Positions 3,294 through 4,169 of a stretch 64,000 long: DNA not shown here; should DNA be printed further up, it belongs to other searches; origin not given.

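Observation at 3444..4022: Rho GTPase predicted to be GTPase-deficient (Gly12-equivalent and Gln61-equivalent both Ala)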

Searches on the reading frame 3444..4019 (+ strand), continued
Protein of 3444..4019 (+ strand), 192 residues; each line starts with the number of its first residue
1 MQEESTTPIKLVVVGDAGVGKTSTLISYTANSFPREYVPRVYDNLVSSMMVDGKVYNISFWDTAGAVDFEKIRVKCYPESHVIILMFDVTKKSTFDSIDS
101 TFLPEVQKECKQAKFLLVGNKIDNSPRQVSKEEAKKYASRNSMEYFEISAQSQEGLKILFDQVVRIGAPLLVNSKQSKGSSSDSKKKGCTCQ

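Call 6: find_homologous_proteins(query=window:3444-4019:+, max_evalue=1e-10)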
Query window:3444-4019:+ (192 aa): 637 proteins with E <= 1e-10 among 820 candidates; the best 120 are listed.
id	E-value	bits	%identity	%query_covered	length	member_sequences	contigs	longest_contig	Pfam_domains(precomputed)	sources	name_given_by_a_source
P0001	1.2e-120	418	100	100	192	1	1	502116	PF00025.28,PF08477.20,PF00071.29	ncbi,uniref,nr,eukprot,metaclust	ncbi:rho family small GTPase [Naegleria gruberi]|uniref:Rho family small GTPase n=1 Tax=Naegleria gr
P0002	1.1e-34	138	37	97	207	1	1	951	PF00025.28,PF08477.20,PF00071.29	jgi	jgi:Ras-related C3 botulinum toxin substrate 1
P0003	1.4e-34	137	37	97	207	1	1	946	PF00025.28,PF08477.20,PF00071.29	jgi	jgi:Ras-related C3 botulinum toxin substrate 1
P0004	6.0e-34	135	39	95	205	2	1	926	PF00025.28,PF08477.20,PF00009.34,PF00071.29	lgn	-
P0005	1.7e-33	134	41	85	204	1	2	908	PF00025.28,PF08477.20,PF00071.29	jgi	-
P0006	2.1e-33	133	39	85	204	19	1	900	PF00025.28,PF08477.20,PF00071.29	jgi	-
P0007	5.2e-33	132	37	97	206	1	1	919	PF00025.28,PF08477.20,PF00071.29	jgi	jgi:Ras-related C3 botulinum toxin substrate 1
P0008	6.3e-33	132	39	85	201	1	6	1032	PF00025.28,PF08477.20,PF00071.29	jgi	-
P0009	9.0e-33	131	38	85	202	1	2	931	PF00025.28,PF08477.20,PF00071.29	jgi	-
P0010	1.1e-32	131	39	82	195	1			PF00025.28,PF08477.20,PF00071.29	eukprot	eukprot:TRINITY_DN57_c0_g1_i2.p2 TRINITY_DN57_c0_g1~~TRINITY_DN57_c0_g1_i2.p2 ORF type:complete len:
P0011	1.7e-32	131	39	85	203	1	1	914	PF00025.28,PF08477.20,PF00071.29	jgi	-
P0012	2.2e-32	130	39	94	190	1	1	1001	PF00025.28,PF08477.20,PF00071.29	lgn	-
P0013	2.4e-32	130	38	85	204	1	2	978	PF00025.28,PF08477.20,PF00071.29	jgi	-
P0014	2.9e-32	130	37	91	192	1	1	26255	PF00025.28,PF08477.20,PF00071.29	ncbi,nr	ncbi:Rho GTPase [Pelomyxa schiedti]|nr:Rho GTPase [Pelomyxa schiedti]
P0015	4.0e-32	129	39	82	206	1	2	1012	PF00025.28,PF08477.20,PF00071.29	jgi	-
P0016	4.2e-32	129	38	85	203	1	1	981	PF00025.28,PF08477.20,PF00071.29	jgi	jgi:small GTP-binding protein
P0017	4.4e-32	129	38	89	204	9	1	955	PF00025.28,PF08477.20,PF00071.29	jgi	-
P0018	4.9e-32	129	39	83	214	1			PF00025.28,PF08477.20,PF00071.29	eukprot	eukprot:TRINITY_DN50063_c0_g1_i1.p1 TRINITY_DN50063_c0_g1~~TRINITY_DN50063_c0_g1_i1.p1 ORF type:comp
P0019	1.8e-31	127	40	82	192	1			PF00025.28,PF08477.20,PF00071.29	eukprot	eukprot:TRINITY_DN2256_c0_g2_i2.p1 TRINITY_DN2256_c0_g2~~TRINITY_DN2256_c0_g2_i2.p1 ORF type:complet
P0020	8.5e-31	125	40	81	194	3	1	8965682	PF00025.28,PF08477.20,PF00071.29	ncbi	ncbi:rac and Cdc42-like 1 protein [Ciona intestinalis]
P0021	1.7e-30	124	37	94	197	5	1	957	PF00025.28,PF08477.20,PF00071.29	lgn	-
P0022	1.0e-27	115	38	98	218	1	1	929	PF00025.28,PF08477.20,PF00071.29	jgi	-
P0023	3.5e-27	113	37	95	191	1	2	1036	PF00025.28,PF08477.20,PF00071.29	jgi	jgi:Ras family protein A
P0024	1.4e-26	111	35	83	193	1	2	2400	PF08477.20,PF00071.29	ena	-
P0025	1.6e-26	111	38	81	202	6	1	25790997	PF00025.28,PF08477.20,PF00071.29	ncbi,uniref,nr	ncbi:hypothetical protein GCK72_012443 [Caenorhabditis remanei]|uniref:Uncharacterized protein n=1 T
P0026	8.2e-26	109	37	89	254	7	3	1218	PF01926.30,PF00025.28,PF08477.20,PF00009.34,PF03193.23,PF04670.19,PF00071.29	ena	-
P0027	1.7e-25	108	35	82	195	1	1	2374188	PF00025.28,PF08477.20,PF00071.29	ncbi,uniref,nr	ncbi:P-loop containing nucleoside triphosphate hydrolase protein [Syncephalastrum racemosum]|uniref:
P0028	1.9e-25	108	37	85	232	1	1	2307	PF01926.30,PF00025.28,PF08477.20,PF00009.34,PF03193.23,PF10662.16,PF04670.19,PF00071.29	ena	-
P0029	2.4e-25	107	37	85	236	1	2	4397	PF01926.30,PF00025.28,PF08477.20,PF00009.34,PF03193.23,PF10662.16,PF04670.19,PF00071.29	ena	-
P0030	2.7e-25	107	37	85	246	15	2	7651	PF00025.28,PF08477.20,PF03193.23,PF04670.19,PF00071.29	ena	-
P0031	5.3e-25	106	35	91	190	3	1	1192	PF01926.30,PF00025.28,PF08477.20,PF00009.34,PF03193.23,PF04670.19,PF00071.29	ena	-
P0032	7.7e-25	106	39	81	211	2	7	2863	PF01926.30,PF00025.28,PF08477.20,PF00009.34,PF03193.23,PF04670.19,PF00071.29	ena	-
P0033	1.5e-24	105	34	88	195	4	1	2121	PF01926.30,PF00025.28,PF08477.20,PF00009.34,PF00071.29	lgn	-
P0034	1.6e-24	104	38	88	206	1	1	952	PF01926.30,PF00025.28,PF08477.20,PF00009.34,PF04670.19,PF00071.29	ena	-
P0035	3.0e-24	104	35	94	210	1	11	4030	PF01926.30,PF00025.28,PF08477.20,PF00009.34,PF04670.19,PF00071.29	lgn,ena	-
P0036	3.3e-24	103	36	81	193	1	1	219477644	PF00025.28,PF08477.20,PF00071.29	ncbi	ncbi:transforming protein RhoA-like isoform 1-T1 [Glossophaga mutica]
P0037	3.7e-24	103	38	81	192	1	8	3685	PF01926.30,PF00025.28,PF08477.20,PF00009.34,PF04670.19,PF00071.29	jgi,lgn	jgi:Ras-related protein Rab-18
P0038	3.8e-24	103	34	95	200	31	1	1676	PF01926.30,PF00025.28,PF08477.20,PF00009.34,PF04670.19,PF00071.29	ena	-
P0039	5.0e-24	103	38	85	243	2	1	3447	PF00025.28,PF08477.20,PF00009.34,PF03193.23,PF04670.19,PF00071.29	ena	-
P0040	5.2e-24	103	35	95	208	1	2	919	PF01926.30,PF00025.28,PF08477.20,PF00009.34,PF03193.23,PF04670.19,PF00071.29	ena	-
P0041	7.4e-24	102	37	89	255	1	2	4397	PF01926.30,PF00025.28,PF08477.20,PF00009.34,PF03193.23,PF00071.29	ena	-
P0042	7.8e-24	102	38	81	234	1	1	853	PF01926.30,PF00025.28,PF08477.20,PF00009.34,PF03193.23,PF04670.19,PF00071.29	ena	-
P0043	8.3e-24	102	37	84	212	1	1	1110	PF01926.30,PF00025.28,PF08477.20,PF00009.34,PF03193.23,PF04670.19,PF00071.29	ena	-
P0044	1.1e-23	102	33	95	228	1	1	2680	PF01926.30,PF00025.28,PF08477.20,PF00009.34,PF04670.19,PF00071.29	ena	-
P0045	1.2e-23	102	36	81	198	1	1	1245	PF00025.28,PF08477.20,PF00071.29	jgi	-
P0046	1.2e-23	102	36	90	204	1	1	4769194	PF01926.30,PF00025.28,PF08477.20,PF00009.34,PF03193.23,PF04670.19,PF00071.29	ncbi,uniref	ncbi:hypothetical protein AB1Y20_018665 [Prymnesium parvum]|uniref:Uncharacterized protein n=1 Tax=P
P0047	1.3e-23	102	33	95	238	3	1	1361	PF01926.30,PF00025.28,PF08477.20,PF00009.34,PF04670.19,PF00071.29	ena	-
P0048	1.5e-23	101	37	85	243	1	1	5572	PF00025.28,PF08477.20,PF04670.19,PF00071.29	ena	-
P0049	1.6e-23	101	38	82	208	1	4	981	PF01926.30,PF00025.28,PF08477.20,PF00009.34,PF03193.23,PF04670.19,PF00071.29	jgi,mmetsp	mmetsp:Transcript_29753/g.81715 ORF Transcript_29753/g.81715 Transcript_29753/m.81715 type:complete 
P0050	1.6e-23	101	38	85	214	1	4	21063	PF00025.28,PF08477.20,PF00009.34,PF00071.29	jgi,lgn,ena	-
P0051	1.7e-23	101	40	81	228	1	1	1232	PF01926.30,PF00025.28,PF08477.20,PF00009.34,PF03193.23,PF04670.19,PF00071.29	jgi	-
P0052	1.7e-23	101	36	81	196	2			PF00025.28,PF08477.20,PF00071.29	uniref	uniref:Rho-related GTP-binding protein RhoC n=1 Tax=Caenorhabditis tropicalis TaxID=1561998 RepID=A0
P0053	2.1e-23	101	33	86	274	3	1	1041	PF08477.20,PF00071.29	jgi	-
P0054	2.5e-23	101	36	81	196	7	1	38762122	PF00025.28,PF08477.20,PF00071.29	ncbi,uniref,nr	ncbi:ras-like GTP-binding protein RHO [Hypanus sabinus]|uniref:ras-like GTP-binding protein RHO n=1 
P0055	3.0e-23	100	36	86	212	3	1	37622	PF01926.30,PF00025.28,PF08477.20,PF00009.34,PF04670.19,PF00071.29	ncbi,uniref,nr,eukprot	ncbi:member ras oncogene family [Chrysochromulina tobinii]|uniref:Member ras oncogene family n=1 Tax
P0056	3.0e-23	100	35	81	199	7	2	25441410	PF00025.28,PF08477.20,PF00071.29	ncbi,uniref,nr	ncbi:ras-like GTP-binding protein RHO [Branchiostoma floridae]|uniref:Ras-like GTP-binding protein R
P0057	3.1e-23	100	38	94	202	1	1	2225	PF01926.30,PF00025.28,PF08477.20,PF00009.34,PF04670.19,PF00071.29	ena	-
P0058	3.6e-23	100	37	82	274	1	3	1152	PF00025.28,PF08477.20,PF00071.29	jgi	-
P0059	4.1e-23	100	35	81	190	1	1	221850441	PF00025.28,PF08477.20,PF00071.29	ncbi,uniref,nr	ncbi:ras-like GTP-binding protein Rho1 [Uloborus diversus]|uniref:ras-like GTP-binding protein Rho1 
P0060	4.2e-23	100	37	80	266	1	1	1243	PF01926.30,PF00025.28,PF08477.20,PF00009.34,PF03193.23,PF00071.29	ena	-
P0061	4.8e-23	100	36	81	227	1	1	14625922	PF00025.28,PF08477.20,PF00071.29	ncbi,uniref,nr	ncbi:transforming protein RhoA-like [Artibeus jamaicensis]|uniref:transforming protein RhoA-like n=1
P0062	4.9e-23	100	35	81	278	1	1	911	PF00025.28,PF08477.20,PF00071.29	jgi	-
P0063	5.6e-23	99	35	94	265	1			PF01926.30,PF00025.28,PF08477.20,PF00009.34,PF04670.19,PF00071.29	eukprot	eukprot:CAMPEP_0115863246 /NCGR_PEP_ID=MMETSP0287-20121206/18593_1 /TAXON_ID=412157 /ORGANISM="Chrys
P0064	6.6e-23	99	36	91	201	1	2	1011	PF01926.30,PF00025.28,PF08477.20,PF00009.34,PF04670.19,PF00071.29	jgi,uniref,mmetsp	uniref:Uncharacterized protein n=1 Tax=Chrysotila carterae TaxID=13221 RepID=A0A7S4EVJ0_CHRCT|mmetsp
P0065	7.4e-23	99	30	95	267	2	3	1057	PF00025.28,PF08477.20,PF00071.29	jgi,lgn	jgi:Ras-related C3 botulinum toxin substrate 1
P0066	8.1e-23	99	35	83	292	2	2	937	PF00025.28,PF08477.20,PF00071.29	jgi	-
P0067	8.4e-23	99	38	82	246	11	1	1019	PF01926.30,PF00025.28,PF08477.20,PF00009.34,PF04670.19,PF00071.29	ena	-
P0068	9.0e-23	99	34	82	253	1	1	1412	PF00025.28,PF08477.20,PF00071.29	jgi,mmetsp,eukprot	mmetsp:Transcript_37477/g.94166 ORF Transcript_37477/g.94166 Transcript_37477/m.94166 type:complete 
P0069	9.9e-23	99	36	80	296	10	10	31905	PF01926.30,PF00025.28,PF08477.20,PF03193.23,PF00071.29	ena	-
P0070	9.9e-23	99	36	86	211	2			PF01926.30,PF00025.28,PF08477.20,PF00009.34,PF00071.29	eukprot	eukprot:INCI10899.1.p1 GENE.INCI10899.1~~INCI10899.1.p1 ORF type:complete len:212 (-),score=39.35 IN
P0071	1.0e-22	99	29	95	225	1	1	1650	PF01926.30,PF00025.28,PF08477.20,PF00009.34,PF04670.19,PF00071.29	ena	-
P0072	1.1e-22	99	38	82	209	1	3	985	PF01926.30,PF00025.28,PF08477.20,PF00009.34,PF04670.19,PF00071.29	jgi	-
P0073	1.8e-22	98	33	95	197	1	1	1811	PF01926.30,PF00025.28,PF08477.20,PF00071.29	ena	-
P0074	2.5e-22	97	37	90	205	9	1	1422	PF01926.30,PF00025.28,PF08477.20,PF00009.34,PF04670.19,PF00071.29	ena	-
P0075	3.1e-22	97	35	91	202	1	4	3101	PF00025.28,PF08477.20,PF00071.29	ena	-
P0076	3.4e-22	97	37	81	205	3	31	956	PF01926.30,PF00025.28,PF08477.20,PF00009.34,PF03193.23,PF04670.19,PF00071.29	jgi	-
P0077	3.7e-22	97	35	94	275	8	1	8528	PF01926.30,PF00025.28,PF08477.20,PF00009.34,PF04670.19,PF00071.29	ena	-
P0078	4.4e-22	97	35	94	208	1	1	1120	PF01926.30,PF00025.28,PF08477.20,PF00009.34,PF04670.19,PF00071.29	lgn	-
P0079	5.6e-22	96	35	79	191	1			PF01926.30,PF00025.28,PF08477.20,PF00009.34,PF00071.29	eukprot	eukprot:TRINITY_DN1119_c0_g1_i1.p1 TRINITY_DN1119_c0_g1~~TRINITY_DN1119_c0_g1_i1.p1 ORF type:complet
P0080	5.8e-22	96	40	83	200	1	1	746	PF01926.30,PF00025.28,PF08477.20,PF00009.34,PF03029.24,PF00071.29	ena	-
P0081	6.1e-22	96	39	85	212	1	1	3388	PF00025.28,PF08477.20,PF00071.29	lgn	-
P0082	6.3e-22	96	34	81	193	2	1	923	PF00025.28,PF08477.20,PF00071.29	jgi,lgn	-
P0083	7.3e-22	96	37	80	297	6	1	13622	PF01926.30,PF00025.28,PF08477.20,PF03193.23,PF00071.29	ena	-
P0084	8.1e-22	96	36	95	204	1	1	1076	PF01926.30,PF00025.28,PF08477.20,PF04670.19,PF00071.29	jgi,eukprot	eukprot:CAMPEP_0113936284 /NCGR_PEP_ID=MMETSP1339-20121228/3227_1 /TAXON_ID=94617 /ORGANISM="Fibroca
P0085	1.1e-21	95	36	82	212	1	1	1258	PF01926.30,PF00025.28,PF08477.20,PF00009.34,PF04670.19,PF00071.29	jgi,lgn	jgi:Ras-related protein Rab-18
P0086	1.1e-21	95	36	81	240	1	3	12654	PF00025.28,PF08477.20,PF10662.16,PF04670.19,PF00071.29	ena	-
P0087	1.2e-21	95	35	95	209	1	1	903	PF00025.28,PF08477.20,PF00071.29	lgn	-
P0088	1.4e-21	95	38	85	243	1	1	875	PF00025.28,PF08477.20,PF00009.34,PF03193.23,PF00071.29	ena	-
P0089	1.6e-21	95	37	81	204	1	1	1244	PF01926.30,PF00025.28,PF08477.20,PF00009.34,PF04670.19,PF00071.29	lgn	-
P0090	1.7e-21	95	33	81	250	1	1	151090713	PF00025.28,PF08477.20,PF00071.29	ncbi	ncbi:hypothetical protein ScPMuIL_005830 [Solemya velum]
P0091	1.9e-21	95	35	94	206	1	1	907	PF00025.28,PF08477.20,PF04670.19,PF00071.29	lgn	-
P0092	2.5e-21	94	34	81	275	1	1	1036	PF00025.28,PF08477.20,PF00071.29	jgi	jgi:small GTP-binding protein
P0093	3.3e-21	94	33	92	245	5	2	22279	PF01926.30,PF00025.28,PF08477.20,PF00009.34,PF04670.19,PF00071.29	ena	-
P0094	3.8e-21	94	41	58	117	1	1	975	PF00025.28,PF08477.20,PF00071.29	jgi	-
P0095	5.3e-21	93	35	95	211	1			PF01926.30,PF00025.28,PF08477.20,PF00071.29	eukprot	eukprot:gb/GECG01016846.1/.p1 GENE.gb/GECG01016846.1/~~gb/GECG01016846.1/.p1 ORF type:complete len:2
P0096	7.3e-21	93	34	85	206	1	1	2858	PF01926.30,PF00025.28,PF08477.20,PF00009.34,PF00071.29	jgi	jgi:Ras-related protein Rab-35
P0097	8.4e-21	92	35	90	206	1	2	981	PF01926.30,PF00025.28,PF08477.20,PF00009.34,PF03193.23,PF04670.19,PF00071.29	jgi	-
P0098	1.1e-20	92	35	97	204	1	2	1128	PF00025.28,PF08477.20,PF00009.34,PF04670.19,PF00071.29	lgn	-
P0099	1.2e-20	92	36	86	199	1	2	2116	PF01926.30,PF00025.28,PF08477.20,PF00009.34,PF03029.24,PF04670.19,PF00071.29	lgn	-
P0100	1.3e-20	92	34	91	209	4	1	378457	PF01926.30,PF00025.28,PF08477.20,PF00009.34,PF04670.19,PF00071.29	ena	-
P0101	1.3e-20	92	33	95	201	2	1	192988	PF01926.30,PF00025.28,PF08477.20,PF04670.19,PF00071.29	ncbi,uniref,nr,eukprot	ncbi:unnamed protein product [Albugo candida]|uniref:Uncharacterized protein n=1 Tax=Albugo candida 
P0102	1.7e-20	91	33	99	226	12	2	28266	PF00025.28,PF08477.20,PF00071.29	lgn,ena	-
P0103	1.7e-20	91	33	95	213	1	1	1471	PF01926.30,PF00025.28,PF08477.20,PF00009.34,PF04670.19,PF00071.29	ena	-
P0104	1.7e-20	91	35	81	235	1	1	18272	PF00025.28,PF08477.20,PF00009.34,PF00071.29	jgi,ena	-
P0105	1.8e-20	91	36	95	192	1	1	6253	PF00025.28,PF08477.20,PF00009.34,PF00071.29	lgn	-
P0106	1.8e-20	91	35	86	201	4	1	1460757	PF01926.30,PF00025.28,PF08477.20,PF00009.34,PF04670.19,PF00071.29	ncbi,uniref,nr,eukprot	ncbi:Rab18, rab family GTPase [Emiliania huxleyi CCMP1516]|uniref:Uncharacterized protein n=3 Tax=Em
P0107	2.9e-20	91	37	81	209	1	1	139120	PF01926.30,PF00025.28,PF08477.20,PF00009.34,PF04670.19,PF00071.29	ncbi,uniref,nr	ncbi:Aste57867_25090 [Aphanomyces stellatus]|uniref:small monomeric GTPase n=1 Tax=Aphanomyces stell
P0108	3.6e-20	90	35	86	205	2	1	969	PF00025.28,PF08477.20,PF00009.34,PF04670.19,PF00071.29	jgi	-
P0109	5.6e-20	90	35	86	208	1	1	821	PF01926.30,PF00025.28,PF08477.20,PF04670.19,PF00071.29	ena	-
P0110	5.8e-20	90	35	95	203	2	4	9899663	PF01926.30,PF00025.28,PF09439.17,PF08477.20,PF04670.19,PF00071.29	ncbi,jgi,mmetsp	ncbi:unnamed protein product [Heterosigma akashiwo]|mmetsp:Transcript_24967/g.34549 ORF Transcript_2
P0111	6.1e-20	90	34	89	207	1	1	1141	PF01926.30,PF00025.28,PF08477.20,PF00009.34,PF04670.19,PF00071.29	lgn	-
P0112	6.1e-20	90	35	82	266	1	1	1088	PF00025.28,PF08477.20,PF00009.34,PF00071.29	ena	-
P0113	6.5e-20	90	34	82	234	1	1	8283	PF00025.28,PF08477.20,PF00009.34,PF00071.29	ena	-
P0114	6.6e-20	90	35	86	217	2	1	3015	PF01926.30,PF00025.28,PF08477.20,PF00009.34,PF00071.29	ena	-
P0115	7.6e-20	89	37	85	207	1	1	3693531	PF01926.30,PF00025.28,PF08477.20,PF04670.19,PF00071.29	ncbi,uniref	ncbi:unnamed protein product [Calicophoron daubneyi]|uniref:Uncharacterized protein n=1 Tax=Calicoph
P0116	7.8e-20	89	38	81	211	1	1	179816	PF00025.28,PF08477.20,PF00009.34,PF04670.19,PF00071.29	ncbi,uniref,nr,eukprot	ncbi:hypothetical protein SPRG_11899 [Saprolegnia parasitica CBS 223.65]|uniref:small monomeric GTPa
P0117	8.0e-20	89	32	95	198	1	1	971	PF01926.30,PF00025.28,PF08477.20,PF03193.23,PF04670.19,PF00071.29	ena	-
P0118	8.2e-20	89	37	79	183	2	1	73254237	PF00025.28,PF08477.20,PF00071.29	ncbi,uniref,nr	ncbi:uncharacterized protein [Lepeophtheirus salmonis]|uniref:uncharacterized protein n=1 Tax=Lepeop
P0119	9.0e-20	89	34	82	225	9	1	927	PF00025.28,PF08477.20,PF04670.19,PF00071.29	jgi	-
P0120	9.2e-20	89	37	81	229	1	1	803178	PF00025.28,PF08477.20,PF00009.34,PF04670.19,PF00071.29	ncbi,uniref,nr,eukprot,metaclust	ncbi:rab family, other [Saprolegnia diclina VS20]|uniref:small monomeric GTPase n=1 Tax=Saprolegnia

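Call 18: find_encoding_contigs(protein=P0001, flank=10000, max_places=3)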
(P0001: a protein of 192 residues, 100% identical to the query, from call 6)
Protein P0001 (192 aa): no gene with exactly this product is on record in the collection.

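Call 20: search_protein_representatives(protein=window:3444-4019:+)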
Query: 192 residues. Proteins with E-value up to 0.001 (for the whole library): 45585; up to 1e-10: 13109; up to 1e-30: 64. The best 150 are listed.
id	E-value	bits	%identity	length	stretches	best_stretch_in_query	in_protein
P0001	3.9e-121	417.5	100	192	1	1-192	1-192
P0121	4.6e-72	257.7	29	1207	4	8-143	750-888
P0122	5.7e-67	241.1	33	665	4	8-164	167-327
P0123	1.5e-65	236.4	35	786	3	8-165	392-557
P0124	6.9e-57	208.2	32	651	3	9-160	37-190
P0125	1.5e-52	194.1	31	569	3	4-149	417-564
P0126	4.7e-47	176.2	29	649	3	6-176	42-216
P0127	2.3e-46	174.0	31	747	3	9-165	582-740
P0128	9.7e-44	165.4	34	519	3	8-164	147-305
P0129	4.4e-43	163.3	37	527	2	8-172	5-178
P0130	4.1e-41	156.9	39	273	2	8-170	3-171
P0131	6.0e-40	153.1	33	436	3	10-166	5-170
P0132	6.9e-38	146.4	37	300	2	6-127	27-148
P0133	3.0e-37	144.3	34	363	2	9-172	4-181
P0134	4.9e-37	143.6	32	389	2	8-161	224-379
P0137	2.9e-36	141.1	45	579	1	6-166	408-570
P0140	6.3e-36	140.0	42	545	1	8-166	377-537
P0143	4.0e-35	137.4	39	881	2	9-167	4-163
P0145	7.0e-35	136.6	46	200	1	9-166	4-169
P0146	9.8e-35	136.1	43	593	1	9-187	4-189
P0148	1.0e-33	132.8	43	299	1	8-165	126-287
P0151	3.4e-33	131.1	42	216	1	8-166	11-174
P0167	9.9e-32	126.3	43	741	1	6-167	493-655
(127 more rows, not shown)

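Call 21: predict_structure(alignment_id=A1)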
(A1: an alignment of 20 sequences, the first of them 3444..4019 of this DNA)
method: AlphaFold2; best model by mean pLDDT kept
length: 192 residues; sequences in the alignment: 20
mean_pLDDT: 81.6   pTM: 0.79
mean pLDDT of the five models: 81.6, 76.7, 75.7, 75.4, 75.3
residues with pLDDT >= 90: 81; 70-90: 63; 50-70: 43; < 50: 5
segments of 3 or more residues with pLDDT < 50: 1-3
pLDDT, mean of each block of 10 residues (from residue 1): 67 91 86 58 75 88 65 74 96 95 91 95 87 97 92 90 92 67 53 52
secondary structure, 60 per line:
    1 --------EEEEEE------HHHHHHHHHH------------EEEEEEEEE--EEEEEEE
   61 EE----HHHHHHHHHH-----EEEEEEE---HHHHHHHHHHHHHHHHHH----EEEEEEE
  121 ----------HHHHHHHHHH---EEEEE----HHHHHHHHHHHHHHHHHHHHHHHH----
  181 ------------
elements in order: E9-14 H21-30 E43-51 E54-62 H67-76 E82-88 H92-109 E114-120 H131-140 E144-148 H153-176

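Call 27: list_cluster_members(proteins=[P0001, P0018])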
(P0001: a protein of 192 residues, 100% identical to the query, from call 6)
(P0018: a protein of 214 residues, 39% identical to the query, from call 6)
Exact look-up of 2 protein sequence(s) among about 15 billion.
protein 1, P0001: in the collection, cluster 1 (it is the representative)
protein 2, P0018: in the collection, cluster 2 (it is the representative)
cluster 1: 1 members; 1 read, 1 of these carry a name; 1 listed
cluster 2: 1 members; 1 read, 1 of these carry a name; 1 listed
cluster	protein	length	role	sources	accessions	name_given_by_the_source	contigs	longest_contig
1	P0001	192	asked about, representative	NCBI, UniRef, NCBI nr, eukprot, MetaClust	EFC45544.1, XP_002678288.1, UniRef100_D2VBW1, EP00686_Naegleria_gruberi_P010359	rho family small GTPase [Naegleria gruberi] | Rho family small GTPase n=1 Tax=Naegleria gruberi TaxID=5762 RepID=D2VBW1_NAEGR | XP_002678288.1 rho family small GTPase [Naegleria gruberi strain NEG-M]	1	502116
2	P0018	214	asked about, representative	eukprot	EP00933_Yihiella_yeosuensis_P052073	TRINITY_DN50063_c0_g1_i1.p1 TRINITY_DN50063_c0_g1~~TRINITY_DN50063_c0_g1_i1.p1 ORF ...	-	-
